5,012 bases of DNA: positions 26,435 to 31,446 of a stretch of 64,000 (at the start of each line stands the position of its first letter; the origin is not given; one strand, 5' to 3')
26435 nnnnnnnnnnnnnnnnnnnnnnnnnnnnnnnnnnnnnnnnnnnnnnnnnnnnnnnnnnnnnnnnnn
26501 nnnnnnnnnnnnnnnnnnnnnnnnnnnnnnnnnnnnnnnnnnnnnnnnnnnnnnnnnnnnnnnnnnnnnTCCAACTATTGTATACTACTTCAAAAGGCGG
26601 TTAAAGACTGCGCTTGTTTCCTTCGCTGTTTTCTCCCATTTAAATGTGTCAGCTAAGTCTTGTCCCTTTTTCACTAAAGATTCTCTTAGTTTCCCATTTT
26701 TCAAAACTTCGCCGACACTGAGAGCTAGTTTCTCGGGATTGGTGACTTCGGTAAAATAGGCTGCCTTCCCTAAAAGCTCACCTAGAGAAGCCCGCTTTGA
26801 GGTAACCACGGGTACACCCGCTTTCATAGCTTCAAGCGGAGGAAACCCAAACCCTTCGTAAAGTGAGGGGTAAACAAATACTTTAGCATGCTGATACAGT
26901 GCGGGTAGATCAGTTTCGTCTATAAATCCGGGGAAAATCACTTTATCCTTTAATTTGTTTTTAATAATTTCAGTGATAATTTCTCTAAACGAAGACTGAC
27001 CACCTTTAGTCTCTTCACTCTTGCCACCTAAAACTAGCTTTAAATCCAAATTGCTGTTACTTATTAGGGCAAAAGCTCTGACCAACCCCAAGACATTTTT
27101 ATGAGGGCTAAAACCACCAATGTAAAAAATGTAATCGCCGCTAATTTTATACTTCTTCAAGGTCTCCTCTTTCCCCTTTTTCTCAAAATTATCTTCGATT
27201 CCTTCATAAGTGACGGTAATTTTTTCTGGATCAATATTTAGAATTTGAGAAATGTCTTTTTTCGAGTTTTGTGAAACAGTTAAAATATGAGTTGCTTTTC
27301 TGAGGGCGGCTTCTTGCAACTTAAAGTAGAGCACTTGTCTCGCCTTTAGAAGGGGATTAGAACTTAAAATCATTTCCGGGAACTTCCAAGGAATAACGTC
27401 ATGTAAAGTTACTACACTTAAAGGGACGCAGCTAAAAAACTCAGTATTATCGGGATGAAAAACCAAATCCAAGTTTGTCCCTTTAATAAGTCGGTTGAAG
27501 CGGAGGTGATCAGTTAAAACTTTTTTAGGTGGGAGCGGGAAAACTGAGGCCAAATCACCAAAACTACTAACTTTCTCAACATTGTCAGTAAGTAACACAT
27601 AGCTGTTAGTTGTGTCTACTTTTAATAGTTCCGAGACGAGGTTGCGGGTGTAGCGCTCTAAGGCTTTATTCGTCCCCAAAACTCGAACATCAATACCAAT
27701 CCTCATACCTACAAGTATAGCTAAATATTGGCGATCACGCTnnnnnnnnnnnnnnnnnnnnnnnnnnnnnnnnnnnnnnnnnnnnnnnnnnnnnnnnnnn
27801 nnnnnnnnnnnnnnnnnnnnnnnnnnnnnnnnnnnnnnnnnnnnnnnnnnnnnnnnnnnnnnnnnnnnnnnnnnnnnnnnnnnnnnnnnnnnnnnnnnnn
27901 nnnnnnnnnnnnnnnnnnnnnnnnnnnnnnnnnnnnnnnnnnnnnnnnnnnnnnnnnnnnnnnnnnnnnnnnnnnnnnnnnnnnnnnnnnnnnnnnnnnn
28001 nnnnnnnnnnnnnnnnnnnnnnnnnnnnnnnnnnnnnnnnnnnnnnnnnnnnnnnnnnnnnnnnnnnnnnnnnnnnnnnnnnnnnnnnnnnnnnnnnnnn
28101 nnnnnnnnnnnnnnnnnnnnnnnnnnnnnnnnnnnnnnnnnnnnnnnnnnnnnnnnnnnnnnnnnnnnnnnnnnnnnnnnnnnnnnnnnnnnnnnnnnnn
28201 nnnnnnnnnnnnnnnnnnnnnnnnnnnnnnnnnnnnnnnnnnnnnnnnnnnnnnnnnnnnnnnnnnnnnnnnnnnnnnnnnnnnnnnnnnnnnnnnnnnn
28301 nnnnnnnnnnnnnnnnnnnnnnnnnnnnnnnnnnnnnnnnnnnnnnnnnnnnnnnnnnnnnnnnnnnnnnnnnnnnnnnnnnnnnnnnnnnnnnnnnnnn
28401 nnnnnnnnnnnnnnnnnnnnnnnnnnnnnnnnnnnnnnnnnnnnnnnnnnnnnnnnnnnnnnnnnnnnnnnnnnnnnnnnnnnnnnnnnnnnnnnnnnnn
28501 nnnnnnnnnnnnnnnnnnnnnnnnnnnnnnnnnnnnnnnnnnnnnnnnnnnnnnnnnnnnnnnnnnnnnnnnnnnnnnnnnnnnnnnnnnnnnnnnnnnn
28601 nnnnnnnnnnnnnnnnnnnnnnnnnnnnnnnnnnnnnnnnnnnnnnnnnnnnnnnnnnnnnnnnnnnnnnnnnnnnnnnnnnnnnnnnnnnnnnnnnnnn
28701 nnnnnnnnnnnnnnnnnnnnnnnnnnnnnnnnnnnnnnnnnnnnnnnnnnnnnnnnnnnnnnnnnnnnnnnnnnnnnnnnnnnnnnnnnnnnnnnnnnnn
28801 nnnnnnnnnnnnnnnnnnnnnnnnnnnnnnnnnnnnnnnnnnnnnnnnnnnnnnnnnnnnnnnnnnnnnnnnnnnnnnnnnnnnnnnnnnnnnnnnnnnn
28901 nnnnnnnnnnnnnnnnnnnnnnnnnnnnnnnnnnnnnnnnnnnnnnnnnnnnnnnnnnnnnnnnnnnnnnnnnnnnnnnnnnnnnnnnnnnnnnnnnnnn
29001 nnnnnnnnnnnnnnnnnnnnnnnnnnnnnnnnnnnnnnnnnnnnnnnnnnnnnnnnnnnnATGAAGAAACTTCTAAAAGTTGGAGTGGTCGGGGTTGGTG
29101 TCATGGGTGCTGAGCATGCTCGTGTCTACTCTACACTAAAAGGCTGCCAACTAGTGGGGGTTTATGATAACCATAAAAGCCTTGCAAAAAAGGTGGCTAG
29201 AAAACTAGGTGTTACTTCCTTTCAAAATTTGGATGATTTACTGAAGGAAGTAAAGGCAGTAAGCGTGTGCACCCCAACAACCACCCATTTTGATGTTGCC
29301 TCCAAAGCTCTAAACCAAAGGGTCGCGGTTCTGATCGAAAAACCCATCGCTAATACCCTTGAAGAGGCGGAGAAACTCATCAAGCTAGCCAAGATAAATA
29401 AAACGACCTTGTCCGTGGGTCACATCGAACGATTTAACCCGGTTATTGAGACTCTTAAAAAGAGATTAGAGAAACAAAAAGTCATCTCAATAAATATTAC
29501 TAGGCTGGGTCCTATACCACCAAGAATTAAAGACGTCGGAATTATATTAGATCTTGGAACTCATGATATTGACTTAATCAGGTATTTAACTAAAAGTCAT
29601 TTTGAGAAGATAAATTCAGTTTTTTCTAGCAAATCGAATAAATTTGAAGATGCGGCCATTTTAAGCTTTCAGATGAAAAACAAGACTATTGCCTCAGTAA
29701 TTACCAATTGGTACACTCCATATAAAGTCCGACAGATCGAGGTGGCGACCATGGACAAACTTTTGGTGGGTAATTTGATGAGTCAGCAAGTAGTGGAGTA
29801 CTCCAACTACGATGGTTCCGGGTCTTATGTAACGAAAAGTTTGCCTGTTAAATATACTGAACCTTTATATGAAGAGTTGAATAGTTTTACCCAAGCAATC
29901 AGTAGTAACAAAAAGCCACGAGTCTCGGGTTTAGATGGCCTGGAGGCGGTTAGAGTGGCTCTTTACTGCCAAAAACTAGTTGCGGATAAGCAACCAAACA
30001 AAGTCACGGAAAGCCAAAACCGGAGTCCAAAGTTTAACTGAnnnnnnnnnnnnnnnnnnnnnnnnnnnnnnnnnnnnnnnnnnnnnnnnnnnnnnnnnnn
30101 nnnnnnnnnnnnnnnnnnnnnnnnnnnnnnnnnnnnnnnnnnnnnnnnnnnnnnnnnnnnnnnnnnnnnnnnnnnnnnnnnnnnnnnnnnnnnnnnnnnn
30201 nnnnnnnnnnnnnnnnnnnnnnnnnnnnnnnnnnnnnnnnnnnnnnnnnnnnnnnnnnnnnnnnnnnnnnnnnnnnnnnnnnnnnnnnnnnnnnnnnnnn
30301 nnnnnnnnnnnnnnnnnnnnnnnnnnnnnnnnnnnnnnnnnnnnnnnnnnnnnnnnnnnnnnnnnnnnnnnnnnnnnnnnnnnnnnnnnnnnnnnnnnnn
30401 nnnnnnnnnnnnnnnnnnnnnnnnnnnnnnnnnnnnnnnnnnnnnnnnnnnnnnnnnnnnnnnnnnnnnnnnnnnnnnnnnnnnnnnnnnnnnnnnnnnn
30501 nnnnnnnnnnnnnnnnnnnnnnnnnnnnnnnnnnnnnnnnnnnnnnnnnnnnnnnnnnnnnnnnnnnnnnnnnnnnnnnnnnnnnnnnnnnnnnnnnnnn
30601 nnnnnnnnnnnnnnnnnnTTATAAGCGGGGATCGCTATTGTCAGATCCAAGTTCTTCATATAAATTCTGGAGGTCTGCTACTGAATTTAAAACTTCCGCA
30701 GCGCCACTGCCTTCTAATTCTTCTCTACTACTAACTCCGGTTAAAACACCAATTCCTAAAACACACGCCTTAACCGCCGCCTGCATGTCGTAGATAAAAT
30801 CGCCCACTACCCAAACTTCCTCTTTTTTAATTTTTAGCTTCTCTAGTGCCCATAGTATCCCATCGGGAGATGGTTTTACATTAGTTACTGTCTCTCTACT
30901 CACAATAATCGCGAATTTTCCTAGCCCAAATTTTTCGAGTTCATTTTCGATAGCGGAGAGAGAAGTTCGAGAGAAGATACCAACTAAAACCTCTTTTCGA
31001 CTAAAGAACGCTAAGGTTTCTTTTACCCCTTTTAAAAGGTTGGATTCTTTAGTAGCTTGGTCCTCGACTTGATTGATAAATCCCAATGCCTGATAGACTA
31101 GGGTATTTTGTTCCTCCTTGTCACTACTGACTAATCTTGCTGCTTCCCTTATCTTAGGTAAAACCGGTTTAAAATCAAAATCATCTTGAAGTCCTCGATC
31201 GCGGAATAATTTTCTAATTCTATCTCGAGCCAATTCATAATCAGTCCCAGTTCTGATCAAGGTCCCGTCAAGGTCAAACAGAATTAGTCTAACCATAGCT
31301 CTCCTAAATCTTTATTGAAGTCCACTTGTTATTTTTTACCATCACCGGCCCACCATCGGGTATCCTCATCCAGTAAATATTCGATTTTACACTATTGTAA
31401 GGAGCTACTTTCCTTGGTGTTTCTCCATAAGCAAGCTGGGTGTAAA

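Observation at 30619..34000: HAD phosphatase, ATP-grasp ligase and acetolactate-synthase-like ThDP enzyme module embedded in the glycan locus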

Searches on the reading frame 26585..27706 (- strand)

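Call 5: search_protein_families(library=pfam, proteins=[window:26585-27706:-], max_evalue=0.01)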
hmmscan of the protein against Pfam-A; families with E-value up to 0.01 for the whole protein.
window:26585-27706:- (373 aa): 6 families
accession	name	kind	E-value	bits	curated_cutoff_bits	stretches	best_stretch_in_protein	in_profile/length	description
PF00534.26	Glycos_transf_1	-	6e-35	120.7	26.4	1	190-349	15-170/172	Glycosyl transferases group 1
PF13692.12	Glyco_trans_1_4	-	3.4e-27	95.9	27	1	192-337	3-142/142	Glycosyl transferases group 1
PF20706.3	GT4-conflict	-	4.6e-12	46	26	1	187-318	194-324/385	Family 4 Glycosyltransferase in conflict systems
PF13439.12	Glyco_transf_4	-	2.9e-10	40.9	28.5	1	17-172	5-168/170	Glycosyltransferase Family 4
PF13524.12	Glyco_trans_1_2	-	1.6e-06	28.6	25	1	255-351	28-128/144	Glycosyl transferase-like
PF13579.12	Glyco_trans_4_4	-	0.0077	17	29.7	0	94-166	95-155/158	Glycosyl transferase 4-like domain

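Call 6: search_protein_families(library=ncbifam, proteins=[window:26585-27706:-], max_evalue=0.01)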
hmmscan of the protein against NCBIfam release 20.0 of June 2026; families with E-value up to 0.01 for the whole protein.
window:26585-27706:- (373 aa): 35 families (the best 25 are shown)
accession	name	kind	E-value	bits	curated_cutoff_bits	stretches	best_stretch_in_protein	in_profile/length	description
TIGR04047.1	MSMEG_0565_glyc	hypoth_equivalog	2.5e-33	115.7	259.85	1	129-368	130-371/373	MSMEG_0565 family glycosyltransferase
TIGR02149.1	glgA_Coryne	subfamily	5.2e-27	95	302.4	1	131-371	138-390/391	glycogen synthase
NF041876.1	EPS_EpsE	equivalog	4.5e-21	75.5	400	1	131-362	155-387/389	exopolysaccharide biosynthesis GT4 family glycosyltransferase EpsE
NF038295.1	EPS_HpsP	equivalog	3.5e-20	72.4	550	1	127-371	143-387/388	hormogonium polysaccharide biosynthesis glycosyltransferase HpsP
TIGR04157.1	glyco_rSAM_CFB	subfamily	4.6e-20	72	400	1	128-314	160-341/406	TIGR04157 family glycosyltransferase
NF041010.1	glycosy_Agl16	equivalog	5.1e-20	71.6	575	1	119-371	115-351/352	glycosylation protein Agl16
TIGR03999.1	thiol_BshA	equivalog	1.7e-19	70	273.7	1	129-372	136-374/375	N-acetyl-alpha-D-glucosaminyl L-malate synthase BshA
NF012028.0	PRK15484.1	subfamily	9.1e-18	64.5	618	1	133-365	135-372/380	lipopolysaccharide N-acetylglucosaminyltransferase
TIGR03088.1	stp2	hypoth_equivalog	1e-16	61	409.05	1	139-372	138-374/374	TIGR03088 family PEP-CTERM/XrtA system glycosyltransferase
TIGR04063.1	stp3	hypoth_equivalog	4.9e-15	55.3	442.05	1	128-372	148-396/397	TIGR04063 family PEP-CTERM/XrtA system glycosyltransferase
TIGR03449.1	mycothiol_MshA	equivalog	1.2e-14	54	462.5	1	135-371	162-403/406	D-inositol-3-phosphate glycosyltransferase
NF050063.1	ProtGlycPglJ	equivalog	7.3e-14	51.7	500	1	135-363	142-358/363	N-acetylgalactosamine-N,N'-diacetylbacillosaminyl-diphospho-undecaprenol 4-alpha-N-acetylgalactosaminyltransferase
NF038255.1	exopoly_VpsD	equivalog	5.8e-12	45.2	300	1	28-310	52-319/381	VpsD family glycosyltransferase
NF053513.1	Gtran_IagA_BgsA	equivalog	1.6e-10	40.5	460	1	135-372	103-332/333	LTA glycolipid anchor biosynthesis glycosyltransferase, IagA/BgsA family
TIGR02472.1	sucr_P_syn_N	equivalog_domain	4.3e-10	39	576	1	131-350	178-419/439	sucrose-phosphate synthase, putative, glycosyltransferase domain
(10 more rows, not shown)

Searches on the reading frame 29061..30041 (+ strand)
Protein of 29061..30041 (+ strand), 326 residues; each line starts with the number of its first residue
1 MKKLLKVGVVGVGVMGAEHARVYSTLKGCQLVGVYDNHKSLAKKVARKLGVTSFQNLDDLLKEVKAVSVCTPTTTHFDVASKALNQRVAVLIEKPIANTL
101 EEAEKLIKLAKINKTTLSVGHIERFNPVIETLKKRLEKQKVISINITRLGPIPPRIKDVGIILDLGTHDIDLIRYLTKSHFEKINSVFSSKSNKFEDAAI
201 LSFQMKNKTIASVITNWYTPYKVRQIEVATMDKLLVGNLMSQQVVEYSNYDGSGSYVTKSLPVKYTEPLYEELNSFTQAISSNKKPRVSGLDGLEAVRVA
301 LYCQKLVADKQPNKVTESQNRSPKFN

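Call 5: search_protein_families(library=pfam, proteins=[window:29061-30041:+], max_evalue=0.01)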
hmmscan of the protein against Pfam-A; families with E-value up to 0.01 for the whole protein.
window:29061-30041:+ (326 aa): 8 families
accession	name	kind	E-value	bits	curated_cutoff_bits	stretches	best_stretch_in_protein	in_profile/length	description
PF01408.29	GFO_IDH_MocA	-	2.7e-33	115.7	24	1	5-121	1-120/120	Oxidoreductase family, NAD-binding Rossmann fold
PF22725.1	GFO_IDH_MocA_C3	-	6.4e-11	42.8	27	1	158-228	42-116/124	GFO/IDH/MocA C-terminal domain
PF02826.25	2-Hacid_dh_C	-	3e-05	23.9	25.1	1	6-75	38-103/178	D-isomer specific 2-hydroxyacid dehydrogenase, NAD binding domain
PF03446.21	NAD_binding_2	-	0.00011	22.7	21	1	6-79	1-71/161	NAD binding domain of 6-phosphogluconate dehydrogenase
PF01113.26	DapB_N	-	0.00082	19.9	25.6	1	6-67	2-71/124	Dihydrodipicolinate reductase, N-terminus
PF02894.22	GFO_IDH_MocA_C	-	0.0019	18.4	22.9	0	157-214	38-104/218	Oxidoreductase family, C-terminal alpha/beta domain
PF03447.22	NAD_binding_3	-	0.0027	18.9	24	1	14-117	4-113/116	Homoserine dehydrogenase, NAD binding domain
PF01175.24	Urocanase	-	0.0096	16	23.2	0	65-139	44-118/209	Urocanase Rossmann-like domain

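Call 6: search_protein_families(library=ncbifam, proteins=[window:29061-30041:+], max_evalue=0.01)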
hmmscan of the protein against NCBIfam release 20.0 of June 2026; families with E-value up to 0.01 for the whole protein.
window:29061-30041:+ (326 aa): 20 families
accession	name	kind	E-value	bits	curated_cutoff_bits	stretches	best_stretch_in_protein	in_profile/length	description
NF040723.1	UDP-GlcNAcDh_Arch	equivalog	4e-85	286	450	1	5-303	1-297/302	UDP-N-acetylglucosamine 3-dehydrogenase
TIGR04380.1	myo_inos_iolG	equivalog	7e-42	143.5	355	1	5-312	2-328/330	inositol 2-dehydrogenase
NF052679.1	InsChiInosDhIolG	equivalog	1.1e-17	64.1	540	1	5-206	3-218/343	bifunctional inositol 2-dehydrogenase/D-chiro-inositol 1-dehydrogenase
NF052479.1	LevoglcsnDh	equivalog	3.2e-14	52.4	650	1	3-144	2-154/386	levoglucosan dehydrogenase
NF041392.1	XylDh_Gfo6_Halo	equivalog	5.5e-13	48.4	350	1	60-136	79-155/350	D-xylose 1-dehydrogenase Gfo6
NF008607.0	PRK11579.1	subfamily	1.5e-12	47.2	330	1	1-141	1-142/346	oxidoreductase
NF007574.0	PRK10206.1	equivalog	1.7e-12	47.1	352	1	43-144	43-146/345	oxidoreductase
NF058561.1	BT_2158_fam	equivalog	1.1e-08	34.2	750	1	6-121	37-154/487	glycoside 3-dehydrogenase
NF058563.1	BT_2159_fam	equivalog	4.1e-08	32.6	650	1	5-185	1-191/350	disaccharide 3-dehydrogenase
NF009830.0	PRK13304.1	equivalog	5.1e-08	32.7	267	1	4-93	1-91/265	aspartate dehydrogenase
TIGR01327.1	PGDH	equivalog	1.8e-06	27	454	1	6-75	140-205/525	phosphoglycerate dehydrogenase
NF005650.0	PRK07417.1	equivalog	0.00029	20.2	290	1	6-77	3-72/281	prephenate/arogenate dehydrogenase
NF040740.1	ornith_Ord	equivalog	0.00062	19.3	400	1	6-114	2-126/335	2,4-diaminopentanoate dehydrogenase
NF007161.0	PRK09599.1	subfamily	0.00083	18.7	271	1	6-86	2-82/302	NADP-dependent phosphogluconate dehydrogenase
NF003990.0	PRK05472.1-4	equivalog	0.0013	18.4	233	1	5-89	85-172/214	redox-sensing transcriptional repressor Rex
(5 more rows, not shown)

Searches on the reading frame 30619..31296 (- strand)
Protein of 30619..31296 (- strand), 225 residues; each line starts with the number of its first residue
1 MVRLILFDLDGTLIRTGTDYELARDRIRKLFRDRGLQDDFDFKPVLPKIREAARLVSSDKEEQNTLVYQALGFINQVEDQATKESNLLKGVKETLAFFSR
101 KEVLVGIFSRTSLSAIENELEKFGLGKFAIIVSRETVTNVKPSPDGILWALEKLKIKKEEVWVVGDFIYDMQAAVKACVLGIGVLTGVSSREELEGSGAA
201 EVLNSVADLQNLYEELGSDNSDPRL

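Call 5: search_protein_families(library=pfam, proteins=[window:30619-31296:-], max_evalue=0.01)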
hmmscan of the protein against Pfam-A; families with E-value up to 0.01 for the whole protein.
window:30619-31296:- (225 aa): 5 families
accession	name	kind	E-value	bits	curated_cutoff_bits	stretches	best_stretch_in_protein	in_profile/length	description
PF13419.12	HAD_2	-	8e-25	88.4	23.8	1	5-180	1-174/178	Haloacid dehalogenase-like hydrolase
PF00702.32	Hydrolase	-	2.9e-18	67.4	26.4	1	2-177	1-190/191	haloacid dehalogenase-like hydrolase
PF13242.12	Hydrolase_like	-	1.8e-10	41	22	1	141-209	4-75/75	HAD-hyrolase-like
PF12710.13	HAD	-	9.1e-06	26.7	27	1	5-174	1-188/189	haloacid dehalogenase-like hydrolase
PF12689.13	Acid_PPase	-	0.0019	18.5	27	0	76-119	35-78/169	Acid Phosphatase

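Call 6: search_protein_families(library=ncbifam, proteins=[window:30619-31296:-], max_evalue=0.01)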
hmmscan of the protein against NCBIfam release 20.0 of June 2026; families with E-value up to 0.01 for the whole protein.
window:30619-31296:- (225 aa): 39 families (the best 25 are shown)
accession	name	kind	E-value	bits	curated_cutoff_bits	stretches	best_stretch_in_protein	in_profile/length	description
NF009804.0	PRK13288.1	equivalog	3.6e-21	75.6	218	1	2-213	3-210/215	pyrophosphatase PpaX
NF009695.0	PRK13222.1-2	equivalog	6.4e-21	74.9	225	1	2-212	6-221/226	phosphoglycolate phosphatase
NF009697.0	PRK13222.1-4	equivalog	1.3e-15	57.4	327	1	59-212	66-221/232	phosphoglycolate phosphatase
TIGR01449.2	PGP_bact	equivalog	7.2e-15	55.1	180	1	5-212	1-212/213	phosphoglycolate phosphatase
TIGR03351.1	PhnX-like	hypoth_equivalog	7.9e-14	52.1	218.9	1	80-212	81-218/220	phosphonatase-like hydrolase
NF009696.0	PRK13222.1-3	equivalog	3.1e-13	49.9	359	1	2-188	3-190/223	N-acetylmuramic acid 6-phosphate phosphatase MupP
NF009694.0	PRK13222.1-1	equivalog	3.3e-13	49.5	415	1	73-211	98-237/252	phosphoglycolate phosphatase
NF009698.0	PRK13223.1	equivalog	7.2e-12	45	466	1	2-193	13-209/272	phosphoglycolate phosphatase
NF009700.0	PRK13226.1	equivalog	1.4e-11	44.5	342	1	3-203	13-213/229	phosphoglycolate phosphatase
TIGR02009.1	PGMB-YQAB-SF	subfamily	2e-11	44.4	153.35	1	5-179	4-181/186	beta-phosphoglucomutase family hydrolase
TIGR02253.1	CTE7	subfamily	4.7e-11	42.9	169.75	1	1-191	1-201/221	TIGR02253 family HAD-type hydrolase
NF008087.0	PRK10826.1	equivalog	6.2e-11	42.3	191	1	63-182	71-189/222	hexitol phosphatase HxpB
TIGR01422.2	phosphonatase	equivalog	6.7e-11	41.9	220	1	60-189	74-204/251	phosphonoacetaldehyde hydrolase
TIGR01662.1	HAD-SF-IIIA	subfamily_domain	2.3e-09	37.5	44.6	1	80-177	19-131/141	HAD-IIIA family hydrolase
NF053653.1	InDiPhoBT2121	equivalog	3.1e-09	36.7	245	1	82-212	82-214/216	inorganic diphosphatase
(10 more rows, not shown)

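Call 62: search_solved_structures(query=window:30619-31296:-, max_evalue=0.000001)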
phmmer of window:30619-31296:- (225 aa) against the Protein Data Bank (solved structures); distinct sequences matched with E-value up to 0.000001: 6.
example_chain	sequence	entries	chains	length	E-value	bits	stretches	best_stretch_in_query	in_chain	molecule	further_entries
3s6j_A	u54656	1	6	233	6.7e-11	45.3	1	119-218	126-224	Hydrolase, haloacid dehalogenase-like family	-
3d6j_A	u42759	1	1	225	6.8e-10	42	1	72-212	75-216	Putative haloacid dehalogenase-like hydrolase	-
3mc1_A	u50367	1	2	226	7.6e-10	41.8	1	5-215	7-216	Predicted phosphatase, HAD family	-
2nyv_A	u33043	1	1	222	3.4e-07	33.2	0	2-178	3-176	Phosphoglycolate phosphatase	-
2yy6_A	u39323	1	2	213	3.9e-07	33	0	3-178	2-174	phosphoglycolate phosphatase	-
3kbb_A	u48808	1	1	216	4.3e-07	32.8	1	4-204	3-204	Phosphorylated carbohydrates phosphatase TM_1254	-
